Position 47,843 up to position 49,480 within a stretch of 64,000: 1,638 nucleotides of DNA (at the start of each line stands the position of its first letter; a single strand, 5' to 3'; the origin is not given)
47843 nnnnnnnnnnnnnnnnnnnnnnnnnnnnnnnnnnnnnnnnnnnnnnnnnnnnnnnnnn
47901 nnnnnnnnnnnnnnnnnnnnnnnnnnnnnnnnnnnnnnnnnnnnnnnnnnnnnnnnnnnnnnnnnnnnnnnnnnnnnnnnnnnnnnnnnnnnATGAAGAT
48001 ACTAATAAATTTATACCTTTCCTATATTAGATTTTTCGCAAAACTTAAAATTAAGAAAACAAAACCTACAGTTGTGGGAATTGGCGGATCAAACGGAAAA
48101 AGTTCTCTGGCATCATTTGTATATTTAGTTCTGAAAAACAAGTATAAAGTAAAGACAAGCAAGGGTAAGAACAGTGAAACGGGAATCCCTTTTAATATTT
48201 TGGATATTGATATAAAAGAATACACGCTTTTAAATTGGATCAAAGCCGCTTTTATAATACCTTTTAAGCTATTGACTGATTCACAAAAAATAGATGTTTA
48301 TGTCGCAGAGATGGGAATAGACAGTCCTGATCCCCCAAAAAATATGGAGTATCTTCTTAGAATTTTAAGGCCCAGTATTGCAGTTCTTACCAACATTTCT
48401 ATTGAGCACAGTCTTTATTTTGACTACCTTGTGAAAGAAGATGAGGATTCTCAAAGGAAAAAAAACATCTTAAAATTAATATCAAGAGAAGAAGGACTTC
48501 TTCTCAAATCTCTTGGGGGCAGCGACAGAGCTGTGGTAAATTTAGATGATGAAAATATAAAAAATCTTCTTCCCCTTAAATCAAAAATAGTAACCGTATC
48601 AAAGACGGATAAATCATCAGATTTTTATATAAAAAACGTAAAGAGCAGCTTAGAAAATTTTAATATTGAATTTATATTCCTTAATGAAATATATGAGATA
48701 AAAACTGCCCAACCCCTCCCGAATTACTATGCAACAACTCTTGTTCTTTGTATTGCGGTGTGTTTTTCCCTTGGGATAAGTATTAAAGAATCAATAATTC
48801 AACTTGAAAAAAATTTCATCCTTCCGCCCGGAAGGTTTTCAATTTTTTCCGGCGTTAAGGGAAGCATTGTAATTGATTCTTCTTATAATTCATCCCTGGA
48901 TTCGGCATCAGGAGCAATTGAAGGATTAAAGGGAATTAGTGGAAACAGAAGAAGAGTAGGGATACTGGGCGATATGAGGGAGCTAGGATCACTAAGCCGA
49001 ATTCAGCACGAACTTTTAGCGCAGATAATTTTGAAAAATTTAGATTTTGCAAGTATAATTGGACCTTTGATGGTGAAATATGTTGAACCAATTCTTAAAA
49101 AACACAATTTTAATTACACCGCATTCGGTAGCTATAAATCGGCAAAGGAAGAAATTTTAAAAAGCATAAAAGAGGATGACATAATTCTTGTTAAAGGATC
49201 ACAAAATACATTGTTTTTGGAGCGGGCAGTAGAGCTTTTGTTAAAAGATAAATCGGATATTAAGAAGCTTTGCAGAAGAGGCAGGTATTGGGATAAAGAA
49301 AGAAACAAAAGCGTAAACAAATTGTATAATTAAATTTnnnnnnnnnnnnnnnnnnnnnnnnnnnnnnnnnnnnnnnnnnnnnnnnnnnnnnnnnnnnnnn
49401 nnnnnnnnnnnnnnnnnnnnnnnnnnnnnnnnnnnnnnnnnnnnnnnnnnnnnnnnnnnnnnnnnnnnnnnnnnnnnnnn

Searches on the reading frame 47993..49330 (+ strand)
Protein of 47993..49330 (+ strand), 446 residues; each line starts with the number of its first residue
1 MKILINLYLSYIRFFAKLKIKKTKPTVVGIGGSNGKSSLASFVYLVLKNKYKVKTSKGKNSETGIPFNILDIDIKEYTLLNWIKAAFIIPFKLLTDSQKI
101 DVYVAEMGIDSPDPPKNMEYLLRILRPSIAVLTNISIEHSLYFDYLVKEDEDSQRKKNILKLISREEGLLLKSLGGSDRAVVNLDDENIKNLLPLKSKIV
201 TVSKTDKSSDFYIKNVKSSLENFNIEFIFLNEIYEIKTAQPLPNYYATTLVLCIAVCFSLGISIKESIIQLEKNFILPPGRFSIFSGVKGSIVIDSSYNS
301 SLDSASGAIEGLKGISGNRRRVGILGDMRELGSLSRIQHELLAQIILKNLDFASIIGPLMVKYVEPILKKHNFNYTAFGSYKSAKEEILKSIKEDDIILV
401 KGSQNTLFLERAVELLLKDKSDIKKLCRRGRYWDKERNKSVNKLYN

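Call 39: search_protein_families(library=pfam, proteins=[window:47993-49330:+], max_evalue=0.001)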
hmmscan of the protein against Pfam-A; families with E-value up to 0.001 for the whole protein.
window:47993-49330:+ (446 aa): 2 families
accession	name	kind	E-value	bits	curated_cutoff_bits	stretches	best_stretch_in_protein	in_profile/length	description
PF08245.18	Mur_ligase_M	-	9.5e-16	58.8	24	1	30-239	1-183/200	Mur ligase middle domain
PF02875.26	Mur_ligase_C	-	5.2e-11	43.9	28.4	1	280-403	1-126/127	Mur ligase, glutamate ligase domain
